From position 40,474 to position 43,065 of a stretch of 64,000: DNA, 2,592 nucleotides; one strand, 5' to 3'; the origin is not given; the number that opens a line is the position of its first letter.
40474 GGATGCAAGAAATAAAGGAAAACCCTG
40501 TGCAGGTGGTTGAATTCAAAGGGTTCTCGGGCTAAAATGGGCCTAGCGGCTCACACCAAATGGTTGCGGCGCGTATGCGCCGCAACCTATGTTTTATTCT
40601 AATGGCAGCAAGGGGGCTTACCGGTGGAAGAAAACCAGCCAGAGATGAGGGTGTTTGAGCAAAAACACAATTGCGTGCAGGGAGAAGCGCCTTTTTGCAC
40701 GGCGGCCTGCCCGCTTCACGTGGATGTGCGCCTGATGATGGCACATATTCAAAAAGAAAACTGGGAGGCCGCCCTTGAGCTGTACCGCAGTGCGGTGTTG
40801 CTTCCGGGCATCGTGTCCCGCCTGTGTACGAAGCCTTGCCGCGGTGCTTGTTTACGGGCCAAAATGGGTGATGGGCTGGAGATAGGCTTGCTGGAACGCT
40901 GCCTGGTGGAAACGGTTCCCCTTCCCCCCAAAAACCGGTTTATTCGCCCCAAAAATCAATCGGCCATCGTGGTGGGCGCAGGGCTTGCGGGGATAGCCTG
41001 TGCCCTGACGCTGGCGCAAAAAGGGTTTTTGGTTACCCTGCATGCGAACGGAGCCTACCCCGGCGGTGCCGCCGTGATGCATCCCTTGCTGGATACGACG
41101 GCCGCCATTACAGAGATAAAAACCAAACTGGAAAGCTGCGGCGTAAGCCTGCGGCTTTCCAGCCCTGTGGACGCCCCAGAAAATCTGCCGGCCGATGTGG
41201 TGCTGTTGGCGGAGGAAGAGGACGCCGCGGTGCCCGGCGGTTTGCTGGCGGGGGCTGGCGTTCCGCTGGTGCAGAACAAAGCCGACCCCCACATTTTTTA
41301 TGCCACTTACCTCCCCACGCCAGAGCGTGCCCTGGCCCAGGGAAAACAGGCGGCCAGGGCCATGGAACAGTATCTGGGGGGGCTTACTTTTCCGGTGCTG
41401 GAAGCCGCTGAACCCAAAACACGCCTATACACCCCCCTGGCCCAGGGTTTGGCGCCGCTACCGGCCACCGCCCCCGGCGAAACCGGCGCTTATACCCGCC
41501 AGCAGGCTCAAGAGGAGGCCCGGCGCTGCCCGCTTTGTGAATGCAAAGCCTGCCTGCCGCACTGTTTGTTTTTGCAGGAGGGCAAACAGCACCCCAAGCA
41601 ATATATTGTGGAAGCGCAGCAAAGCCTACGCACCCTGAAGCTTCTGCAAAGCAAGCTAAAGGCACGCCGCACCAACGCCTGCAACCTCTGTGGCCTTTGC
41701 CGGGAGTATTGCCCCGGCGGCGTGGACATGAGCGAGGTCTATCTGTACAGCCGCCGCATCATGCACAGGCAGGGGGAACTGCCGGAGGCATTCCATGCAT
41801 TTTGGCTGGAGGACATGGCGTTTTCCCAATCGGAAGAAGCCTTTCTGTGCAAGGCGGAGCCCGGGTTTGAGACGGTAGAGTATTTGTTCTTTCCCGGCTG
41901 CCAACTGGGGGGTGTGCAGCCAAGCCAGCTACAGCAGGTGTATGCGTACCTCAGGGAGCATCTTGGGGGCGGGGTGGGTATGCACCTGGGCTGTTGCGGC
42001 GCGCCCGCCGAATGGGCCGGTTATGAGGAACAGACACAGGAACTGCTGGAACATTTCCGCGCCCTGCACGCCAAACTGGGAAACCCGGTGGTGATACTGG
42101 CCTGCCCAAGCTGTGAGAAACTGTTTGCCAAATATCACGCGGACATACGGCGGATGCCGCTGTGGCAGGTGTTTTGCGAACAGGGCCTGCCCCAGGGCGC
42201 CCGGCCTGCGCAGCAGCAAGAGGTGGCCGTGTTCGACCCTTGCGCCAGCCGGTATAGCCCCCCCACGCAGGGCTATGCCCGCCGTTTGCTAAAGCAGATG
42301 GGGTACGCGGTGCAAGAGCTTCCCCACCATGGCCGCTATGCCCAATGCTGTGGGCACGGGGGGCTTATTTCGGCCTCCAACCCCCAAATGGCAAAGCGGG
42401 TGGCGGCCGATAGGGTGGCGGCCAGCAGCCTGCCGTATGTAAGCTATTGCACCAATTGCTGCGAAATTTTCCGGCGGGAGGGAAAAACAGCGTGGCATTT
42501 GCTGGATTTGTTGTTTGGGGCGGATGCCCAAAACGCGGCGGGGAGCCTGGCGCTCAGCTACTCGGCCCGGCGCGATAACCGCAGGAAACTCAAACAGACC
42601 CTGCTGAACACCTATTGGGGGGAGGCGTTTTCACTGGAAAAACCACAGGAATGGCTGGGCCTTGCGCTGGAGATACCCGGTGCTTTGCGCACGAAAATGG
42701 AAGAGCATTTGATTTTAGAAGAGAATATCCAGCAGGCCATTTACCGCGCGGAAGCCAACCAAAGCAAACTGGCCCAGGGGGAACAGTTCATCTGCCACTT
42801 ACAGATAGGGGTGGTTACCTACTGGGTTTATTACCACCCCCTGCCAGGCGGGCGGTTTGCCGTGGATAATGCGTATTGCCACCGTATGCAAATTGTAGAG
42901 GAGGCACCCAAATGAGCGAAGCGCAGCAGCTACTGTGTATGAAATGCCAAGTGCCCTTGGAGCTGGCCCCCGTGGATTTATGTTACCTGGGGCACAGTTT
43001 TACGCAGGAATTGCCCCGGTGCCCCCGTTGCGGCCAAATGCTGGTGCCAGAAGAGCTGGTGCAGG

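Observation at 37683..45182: Mop-type aldehyde oxidoreductase flanked by an uncharacterised accessory set (FAD/Fe-S/CCG fusion, Zn-ribbon, methyltransferase, AMP-ligase)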

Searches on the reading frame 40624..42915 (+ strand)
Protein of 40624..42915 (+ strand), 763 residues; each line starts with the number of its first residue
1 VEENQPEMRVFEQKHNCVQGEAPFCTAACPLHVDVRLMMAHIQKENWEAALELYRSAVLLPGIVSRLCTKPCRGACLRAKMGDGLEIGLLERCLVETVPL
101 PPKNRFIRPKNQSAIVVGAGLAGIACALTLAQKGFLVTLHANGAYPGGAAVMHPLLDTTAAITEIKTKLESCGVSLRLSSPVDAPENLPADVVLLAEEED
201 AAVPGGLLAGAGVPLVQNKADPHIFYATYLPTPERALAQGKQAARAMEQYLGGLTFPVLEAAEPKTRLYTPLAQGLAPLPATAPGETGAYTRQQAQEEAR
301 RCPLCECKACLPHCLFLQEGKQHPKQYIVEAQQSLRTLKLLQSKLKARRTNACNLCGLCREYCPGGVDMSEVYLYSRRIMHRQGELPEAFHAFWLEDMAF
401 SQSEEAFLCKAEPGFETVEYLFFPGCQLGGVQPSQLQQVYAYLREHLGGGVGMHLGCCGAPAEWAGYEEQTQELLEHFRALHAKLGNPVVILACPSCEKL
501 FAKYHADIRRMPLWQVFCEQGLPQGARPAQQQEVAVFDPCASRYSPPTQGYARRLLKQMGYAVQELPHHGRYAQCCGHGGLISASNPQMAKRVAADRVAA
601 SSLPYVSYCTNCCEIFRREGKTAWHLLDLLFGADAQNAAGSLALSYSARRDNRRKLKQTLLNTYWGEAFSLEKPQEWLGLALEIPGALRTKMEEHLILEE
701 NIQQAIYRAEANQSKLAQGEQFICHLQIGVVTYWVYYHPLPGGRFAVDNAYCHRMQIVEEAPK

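Call 3: search_protein_families(library=ncbifam, proteins=[window:40624-42915:+], max_evalue=0.001)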
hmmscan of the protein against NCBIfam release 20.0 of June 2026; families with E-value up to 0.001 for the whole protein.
window:40624-42915:+ (763 aa): 28 families (the best 25 are shown)
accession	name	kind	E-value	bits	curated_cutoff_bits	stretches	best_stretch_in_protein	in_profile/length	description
NF045663.1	diclust_near_Sec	equivalog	8.2e-218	725.2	530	1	12-759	7-759/759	pyridine nucleotide-disulfide oxidoreductase/dicluster-binding protein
NF009410.0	PRK12771.1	subfamily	3.4e-24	85.4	516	1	10-149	35-176/566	NAD(P)-binding protein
NF010590.0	PRK13984.1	equivalog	1.5e-16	59.7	946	1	15-149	190-326/611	putative oxidoreductase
NF009414.0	PRK12778.1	equivalog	1.4e-15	56.6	1103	1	13-147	327-467/752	bifunctional dihydroorotate dehydrogenase B NAD binding subunit/NADPH-dependent glutamate synthase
NF009454.0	PRK12814.1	equivalog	2.1e-15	56.2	916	1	17-149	97-231/657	putative NADPH-dependent glutamate synthase small subunit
TIGR01316.1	gltA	equivalog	2.2e-15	56.4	471.75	1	16-179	30-203/449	NADPH-dependent glutamate synthase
TIGR01318.1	gltD_gamma_fam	subfamily_domain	4.6e-14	51.9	482.95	1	13-141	38-171/467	glutamate synthase, small subunit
TIGR01317.1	GOGAT_sm_gam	subfamily_domain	5.8e-14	51.8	447.7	1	10-148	37-180/485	glutamate synthase small subunit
NF045670.1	quin_L_LdhH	equivalog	4.1e-13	48.5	800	1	419-598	468-663/706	L-lactate dehydrogenase (quinone) large subunit LdhH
NF009413.0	PRK12775.1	equivalog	9e-13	46.9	1895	1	13-140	329-459/1006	putative trifunctional 2-polyprenylphenol hydroxylase/glutamate synthase subunit beta/ferritin domain-containing protein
NF009408.0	PRK12769.1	equivalog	3.6e-12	45.2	1003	1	12-140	222-356/659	formate-dependent uric acid utilization protein AegA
TIGR03315.1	Se_ygfK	equivalog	1.3e-11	42.7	835.3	1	23-149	446-575/1012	putative selenate reductase subunit YgfK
NF004898.0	PRK06259.1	equivalog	9.8e-11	40.9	385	1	295-609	129-452/488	fumarate reductase (CoM/CoB) subunit TfrB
NF009451.0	PRK12809.1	equivalog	1.4e-10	40.1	1154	1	17-140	210-339/639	formate-dependent uric acid utilization protein YgfT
NF045724.1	ferredox_TmcB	equivalog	1.7e-10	40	735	1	298-388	42-136/430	electron transfer complex ferredoxin TmcB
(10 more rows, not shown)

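Call 4: search_protein_families(library=pfam, proteins=[window:40624-42915:+], max_evalue=0.001)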
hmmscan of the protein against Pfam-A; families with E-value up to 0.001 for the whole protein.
window:40624-42915:+ (763 aa): 8 families
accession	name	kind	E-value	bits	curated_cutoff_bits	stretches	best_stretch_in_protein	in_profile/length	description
PF14691.11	Fer4_20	-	1.7e-15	57.2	25.8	1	8-97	15-107/113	Dihydroprymidine dehydrogenase domain II, 4Fe-4S cluster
PF02754.22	CCG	-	1.4e-14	54.4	20.6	2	420-498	1-81/85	Cysteine-rich domain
PF13534.11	Fer4_17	-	5.2e-07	30.5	22.2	1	302-368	2-61/61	4Fe-4S dicluster domain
PF07992.20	Pyr_redox_2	-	4.2e-06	26.8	26.1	1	114-167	3-57/291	Pyridine nucleotide-disulphide oxidoreductase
PF13183.11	Fer4_8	-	1.5e-05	25.8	27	1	306-367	7-68/68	4Fe-4S dicluster domain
PF13450.12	NAD_binding_8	-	0.00015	22.4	21.9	1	116-150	1-35/68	NAD(P)-binding Rossmann-like domain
PF00890.30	FAD_binding_2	-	0.00035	20.3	20.4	1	114-151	2-39/414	FAD binding domain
PF01134.28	GIDA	-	0.00098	18.7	22.1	0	115-141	3-29/391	Glucose inhibited division protein A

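Call 21: find_homologous_proteins(query=window:40624-42915:+, max_evalue=1e-10)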
Query window:40624-42915:+ (763 aa): 484 proteins with E <= 1e-10 among 8000 candidates; the best 120 are listed.
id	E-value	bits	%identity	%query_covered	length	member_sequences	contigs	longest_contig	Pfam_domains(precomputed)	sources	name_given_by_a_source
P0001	0.0e+0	1775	100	100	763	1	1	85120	PF14691.12,PF07992.21,PF13534.12,PF02754.22,PF13183.12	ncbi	-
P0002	0.0e+0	1074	65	99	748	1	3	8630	PF01266.31,PF13450.13,PF14691.12,PF07992.21,PF00070.34,PF13534.12,PF02754.22,PF13183.12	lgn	-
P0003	1.1e-291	988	60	100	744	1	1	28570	PF01946.24,PF01266.31,PF01593.31,PF13450.13,PF14691.12,PF00890.31,PF07992.21,PF13534.12,PF02754.22,PF13183.12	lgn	-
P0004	1.0e-277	942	57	100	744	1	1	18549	PF01266.31,PF13450.13,PF14691.12,PF07992.21,PF13534.12,PF02754.22,PF13183.12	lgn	-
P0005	4.0e-274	930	57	100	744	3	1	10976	PF01266.31,PF13450.13,PF14691.12,PF07992.21,PF13534.12,PF02754.22,PF13183.12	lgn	-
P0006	1.4e-200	687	44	98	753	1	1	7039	PF01266.31,PF13450.13,PF14691.12,PF13534.12,PF02754.22,PF13183.12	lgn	-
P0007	8.6e-199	681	45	99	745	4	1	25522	PF01593.31,PF13450.13,PF14691.12,PF13534.12,PF02754.22,PF13183.12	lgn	-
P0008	9.3e-197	674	45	99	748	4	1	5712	PF01593.31,PF13450.13,PF14691.12,PF13534.12,PF02754.22,PF13183.12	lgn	-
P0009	1.9e-196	673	44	99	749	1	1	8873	PF01593.31,PF13450.13,PF14691.12,PF13534.12,PF02754.22,PF13183.12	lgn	-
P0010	1.1e-194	667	44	99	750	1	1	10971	PF01593.31,PF13450.13,PF14691.12,PF13534.12,PF02754.22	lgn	-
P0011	3.0e-188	646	44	99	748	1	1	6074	PF01593.31,PF13450.13,PF14691.12,PF13534.12,PF02754.22,PF13183.12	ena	-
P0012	7.1e-188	645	42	99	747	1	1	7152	PF01266.31,PF13450.13,PF14691.12,PF13534.12,PF02754.22,PF13183.12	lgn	-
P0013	1.2e-186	641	43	99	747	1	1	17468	PF01593.31,PF13450.13,PF14691.12,PF13534.12,PF02754.22,PF13183.12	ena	-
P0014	1.4e-180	620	42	99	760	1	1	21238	PF01266.31,PF13450.13,PF14691.12,PF13534.12,PF02754.22,PF13183.12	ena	-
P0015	3.1e-179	616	40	99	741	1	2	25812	PF13450.13,PF14691.12,PF07992.21,PF00070.34,PF13534.12,PF02754.22,PF13183.12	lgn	-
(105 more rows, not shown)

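Call 24: find_encoding_contigs(protein=P0001, flank=10000, max_places=2)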
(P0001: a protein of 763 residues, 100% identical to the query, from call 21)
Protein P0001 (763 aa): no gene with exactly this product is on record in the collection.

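Call 25: find_related_loci(query=A1, collection=genome_contigs, flank=10000)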
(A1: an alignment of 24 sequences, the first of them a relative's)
Query A1 (763 aa) in genome_contigs; peptide patterns used: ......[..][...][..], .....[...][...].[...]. (x = any residue, [..] = any of these).
600 stretches matched a pattern (row limit reached: there are more); 523 encode a relative of the query (tblastn E <= 1e-3); the best 80 are kept; 80 distinct loci.
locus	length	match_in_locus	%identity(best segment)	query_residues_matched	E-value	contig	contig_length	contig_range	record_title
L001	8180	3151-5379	45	4-760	0e+0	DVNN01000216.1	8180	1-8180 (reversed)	MAG TPA_asm: Candidatus Pelethocola excrementipullorum isolate CHK160-5124 CHK160__C180668_L8180_ERR2241953, whole genom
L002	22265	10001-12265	40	16-759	6e-170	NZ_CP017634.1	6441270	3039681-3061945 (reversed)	Candidatus Formimonas warabiya strain DCMF chromosome, complete genome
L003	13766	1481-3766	38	7-760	1e-157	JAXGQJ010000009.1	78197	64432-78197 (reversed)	MAG: Clostridiales bacterium isolate AnMBR.bin323 bin323_9, whole genome shotgun sequence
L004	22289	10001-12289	35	4-762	5e-151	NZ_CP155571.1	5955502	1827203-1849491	Sporomusa acidovorans DSM 3132 chromosome, complete genome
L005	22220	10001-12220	35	12-757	4e-150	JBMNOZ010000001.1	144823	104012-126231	MAG: Desulfitobacteriia bacterium isolate SBF912SR4HQ0006 scaffold_189_c1, whole genome shotgun sequence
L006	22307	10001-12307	36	4-760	2e-149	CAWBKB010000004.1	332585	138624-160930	MAG: uncultured delta proteobacterium isolate MFD03323.bin.2.103 genome assembly, contig: contig_35027, whole genome sho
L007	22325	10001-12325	36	4-763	2e-147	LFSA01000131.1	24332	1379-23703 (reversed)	MAG: Pelotomaculum sp. DTU098 scaffold10923, whole genome shotgun sequence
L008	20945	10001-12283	35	7-760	3e-147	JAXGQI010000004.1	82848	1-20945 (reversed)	MAG: Clostridiales bacterium isolate AnMBR.bin322 bin322_4, whole genome shotgun sequence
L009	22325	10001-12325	35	4-763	7e-147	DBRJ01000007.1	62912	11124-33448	MAG TPA_asm: Pelotomaculum sp. UBA1371 UBA1371_contig_521, whole genome shotgun sequence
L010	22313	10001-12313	36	16-757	7e-147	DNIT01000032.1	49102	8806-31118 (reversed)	MAG TPA_asm: Pelotomaculum sp. isolate UBA10960 contig_1924, whole genome shotgun sequence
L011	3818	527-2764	38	9-757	4e-151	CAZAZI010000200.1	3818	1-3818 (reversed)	MAG TPA_asm: uncultured Oscillospiraceae bacterium isolate SRP192927_co2_556 genome assembly, contig: NODE_60285_length_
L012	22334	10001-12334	37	4-760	5e-145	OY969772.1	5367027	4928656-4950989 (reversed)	MAG: uncultured Chloroflexia bacterium isolate MFD02416.bin.2.42 genome assembly, chromosome: 1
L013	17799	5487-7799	35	4-759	3e-144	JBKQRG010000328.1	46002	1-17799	MAG: Desulfomonilaceae bacterium isolate MGr2D2E2F__bin_53 MGr2D2E2F_000000212823, whole genome shotgun sequence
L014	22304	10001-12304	37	4-757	4e-144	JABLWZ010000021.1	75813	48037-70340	MAG: Bacillota bacterium isolate Ch109 contig21, whole genome shotgun sequence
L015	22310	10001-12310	36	4-758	9e-144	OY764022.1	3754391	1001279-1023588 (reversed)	MAG: Negativicutes bacterium isolate af048de3-ec71-4ab4-ae68-90155dd5d955 genome assembly, chromosome: 1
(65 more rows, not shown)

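Call 43: search_solved_structures(query=A1, max_evalue=0.001)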
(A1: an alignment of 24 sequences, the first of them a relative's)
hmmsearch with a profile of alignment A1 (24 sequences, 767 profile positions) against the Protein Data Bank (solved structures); distinct sequences matched with E-value up to 0.001: 248 (the best 60 are shown).
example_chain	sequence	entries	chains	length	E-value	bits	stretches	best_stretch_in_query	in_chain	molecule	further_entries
9bov_A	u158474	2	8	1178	4.9e-60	206.5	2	16-201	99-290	Molybdopterin oxidoreductase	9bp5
8oh5_C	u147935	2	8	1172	2.2e-55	191.1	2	15-201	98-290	Formate dehydrogenase-O, major subunit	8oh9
9n5u_A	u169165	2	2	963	3.6e-53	183.8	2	16-217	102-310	NfnA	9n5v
4ylf_B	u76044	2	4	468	6.3e-45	156.5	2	20-203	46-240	Dihydropyrimidine dehydrogenase subunit A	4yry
5jca_L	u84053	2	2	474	4.7e-42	147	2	18-200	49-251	NADH-dependent Ferredoxin:NADP Oxidoreductase (NfnI) subunit alpha | NADH-dependent Ferredoxin:NADP Oxidoreductase subunit alpha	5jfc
5vj7_A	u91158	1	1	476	8.5e-42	146.2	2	18-201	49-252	Oxidoreductase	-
7mfm_I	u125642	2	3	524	1.9e-36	128.5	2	22-208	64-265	Glutamate synthase (NADPH) small chain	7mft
2vdc_G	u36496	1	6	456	1.7e-29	105.4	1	5-206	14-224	GLUTAMATE SYNTHASE [NADPH] SMALL CHAIN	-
6s6s_G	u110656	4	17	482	2.1e-29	105.2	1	5-206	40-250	Glutamate synthase [NADPH] small chain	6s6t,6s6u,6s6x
1gt8_A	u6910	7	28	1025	3.5e-21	78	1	10-201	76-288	DIHYDROPYRIMIDINE DEHYDROGENASE | Dihydropyrimidine dehydrogenase [NADP(+)]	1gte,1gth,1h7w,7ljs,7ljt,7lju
7m31_A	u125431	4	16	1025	3.5e-21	78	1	10-201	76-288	Dihydropyrimidine dehydrogenase [NADP(+)]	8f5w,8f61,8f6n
1h7x_A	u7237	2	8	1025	3.5e-21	78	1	10-201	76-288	DIHYDROPYRIMIDINE DEHYDROGENASE | Dihydropyrimidine dehydrogenase [NADP(+)]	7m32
9ojn_A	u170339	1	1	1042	6.9e-16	60.5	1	421-618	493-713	Iron-sulfur-binding reductase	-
1ps9_A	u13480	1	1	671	6.3e-10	40.8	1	79-198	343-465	2,4-dienoyl-CoA reductase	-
5l1n_A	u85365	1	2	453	7.7e-10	40.5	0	102-232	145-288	Coenzyme A disulfide reductase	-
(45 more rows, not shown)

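Call 53: predict_structure(alignment_id=A1)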
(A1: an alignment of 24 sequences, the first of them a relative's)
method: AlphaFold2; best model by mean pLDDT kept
length: 763 residues; sequences in the alignment: 24
mean_pLDDT: 88.4   pTM: 0.79
mean pLDDT of the five models: 88.4, 88.4, 86.8, 86.2, 85.1
residues with pLDDT >= 90: 476; 70-90: 225; 50-70: 46; < 50: 16
segments of 3 or more residues with pLDDT < 50: 200-211
pLDDT, mean of each block of 10 residues (from residue 1): 66 91 92 94 95 92 91 90 91 88 72 93 94 94 86 89 92 91 86 80 43 76 88 90 94 86 80 80 89 95 91 86 89 71 70 89 93 89 77 90 96 97 95 94 97 96 91 96 98 95 96 97 86 94 95 96 95 85 80 90 95 91 93 70 89 95 93 85 93 90 94 89 89 93 94 73 47
secondary structure, 60 per line:
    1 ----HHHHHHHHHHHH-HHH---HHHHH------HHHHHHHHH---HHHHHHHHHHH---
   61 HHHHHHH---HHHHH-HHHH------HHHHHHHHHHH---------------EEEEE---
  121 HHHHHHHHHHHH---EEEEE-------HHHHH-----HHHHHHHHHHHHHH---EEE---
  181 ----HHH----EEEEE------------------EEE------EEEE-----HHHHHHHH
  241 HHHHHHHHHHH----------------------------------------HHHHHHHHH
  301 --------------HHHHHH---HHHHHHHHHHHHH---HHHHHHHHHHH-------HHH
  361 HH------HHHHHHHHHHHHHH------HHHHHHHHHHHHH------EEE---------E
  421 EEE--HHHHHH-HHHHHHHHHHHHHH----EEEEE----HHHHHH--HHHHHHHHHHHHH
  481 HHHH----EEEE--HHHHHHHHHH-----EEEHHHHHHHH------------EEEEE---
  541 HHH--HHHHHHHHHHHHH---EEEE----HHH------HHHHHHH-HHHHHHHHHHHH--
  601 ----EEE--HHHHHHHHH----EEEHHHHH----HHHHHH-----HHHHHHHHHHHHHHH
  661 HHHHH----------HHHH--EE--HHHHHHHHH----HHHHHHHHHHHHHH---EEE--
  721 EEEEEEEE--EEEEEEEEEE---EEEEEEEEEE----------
elements in order (helices of 4 or more, strands of 3 or more residues): H5-16 H24-28 H35-43 H47-57 H61-67 H71-75 H77-80 H87-97 E113-117 H121-132 E136-140 H148-152 H158-171 E175-177 E192-196 E215-217 E224-227 H233-251 H292-300 H315-320 H324-336 H340-350 H358-362 H369-382 H389-401 E408-410 E420-423 H426-431 H433-446 E451-455 H460-465 H468-484 E489-492 H495-504 E510-512 H513-520 E533-537 H546-558 E562-565 H579-585 H587-598 E605-607 H610-618 E623-625 H626-630 H635-640 H646-665 H676-679 H686-694 H699-712 E716-718 E721-728 E731-740 E744-753

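Call 57: fold_search(model_id=the predicted structure, library=pdb)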
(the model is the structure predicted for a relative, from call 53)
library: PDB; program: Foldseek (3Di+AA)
matches with E <= 10: 1934; with E <= 0.001: 62
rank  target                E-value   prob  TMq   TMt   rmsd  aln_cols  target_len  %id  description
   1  9bov_A                1.4e-13  1.00  0.31  0.21  27.1      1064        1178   12  Structure of electron bifurcating Nfn-ABC complexed with NAD from Caldicellulosiruptor saccharolyticus (released 2025-03-05)
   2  8oh5_C                5.5e-12  1.00  0.30  0.20  27.1       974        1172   12  Cryo-EM structure of the electron bifurcating transhydrogenase StnABC complex from Sporomusa Ovata (state 2) (released 2023-09-13)
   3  9n5u_A                1.1e-10  1.00  0.23  0.19   3.0       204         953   24  Structure of the Thermococcus sibiricus NfnABC complex (released 2025-05-07)
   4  9n5v_A                2.1e-10  1.00  0.23  0.18   3.2       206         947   24  Structure of the NAD(H)-bound Thermococcus sibiricus NfnABC complex (released 2025-05-07)
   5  9ojn                  2.1e-10  1.00  0.36  0.37  18.1       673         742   14  Structure of Mycobacterium smegmatis EtfD (released 2025-05-21)
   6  5jfc_L                4.1e-10  1.00  0.20  0.33  10.2       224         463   23  NADH-dependent Ferredoxin:NADP Oxidoreductase (NfnI) from Pyrococcus furiosus (released 2017-04-12)
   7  5jca_L                4.5e-10  1.00  0.20  0.33   7.9       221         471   22  NADP(H) bound NADH-dependent Ferredoxin:NADP Oxidoreductase (NfnI) from Pyrococcus furiosus (released 2017-04-12)
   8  2vdc_G                1.1e-09  1.00  0.21  0.35   9.3       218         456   26  THE 9.5 A RESOLUTION STRUCTURE OF GLUTAMATE SYNTHASE FROM CRYO-ELECTRON MICROSCOPY AND ITS OLIGOMERIZATION BEHAVIOR IN (released 2008-01-15)
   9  5vj7_A                2.5e-09  1.00  0.21  0.33   9.6       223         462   22  Ferredoxin NADP Oxidoreductase (Xfn) (released 2017-07-19)
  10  4ylf_B                6.4e-09  1.00  0.21  0.34   9.7       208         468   22  Insights into flavin-based electron bifurcation via the NADH-dependent reduced ferredoxin-NADP oxidoreductase structur (released 2015-07-08)
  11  8f5w_A                5.2e-08  1.00  0.20  0.15  27.8       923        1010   11  Dihydropyrimidine Dehydrogenase (DPD) C671S Mutant Soaked with Dihydrothymine and NADPH Quasi-Anaerobically (released 2023-02-01)
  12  7lju_B                5.7e-08  1.00  0.20  0.16  27.9       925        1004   11  Porcine Dihydropyrimidine Dehydrogenase (DPD) crosslinked with 5-Ethynyluracil (5EU) (released 2021-04-07)
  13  1gth_C                8.1e-08  1.00  0.20  0.15  11.8       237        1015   18  DIHYDROPYRIMIDINE DEHYDROGENASE (DPD) FROM PIG, TERNARY COMPLEX WITH NADPH AND 5-IODOURACIL (released 2002-04-11)
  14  1h7x_A                9.0e-08  1.00  0.20  0.15  11.2       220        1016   20  Dihydropyrimidine dehydrogenase (DPD) from pig, ternary complex of a mutant enzyme (C671A), NADPH and 5-fluorouracil (released 2001-02-23)
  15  8f5w_C                9.0e-08  1.00  0.20  0.15  10.6       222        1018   19  Dihydropyrimidine Dehydrogenase (DPD) C671S Mutant Soaked with Dihydrothymine and NADPH Quasi-Anaerobically (released 2023-02-01)
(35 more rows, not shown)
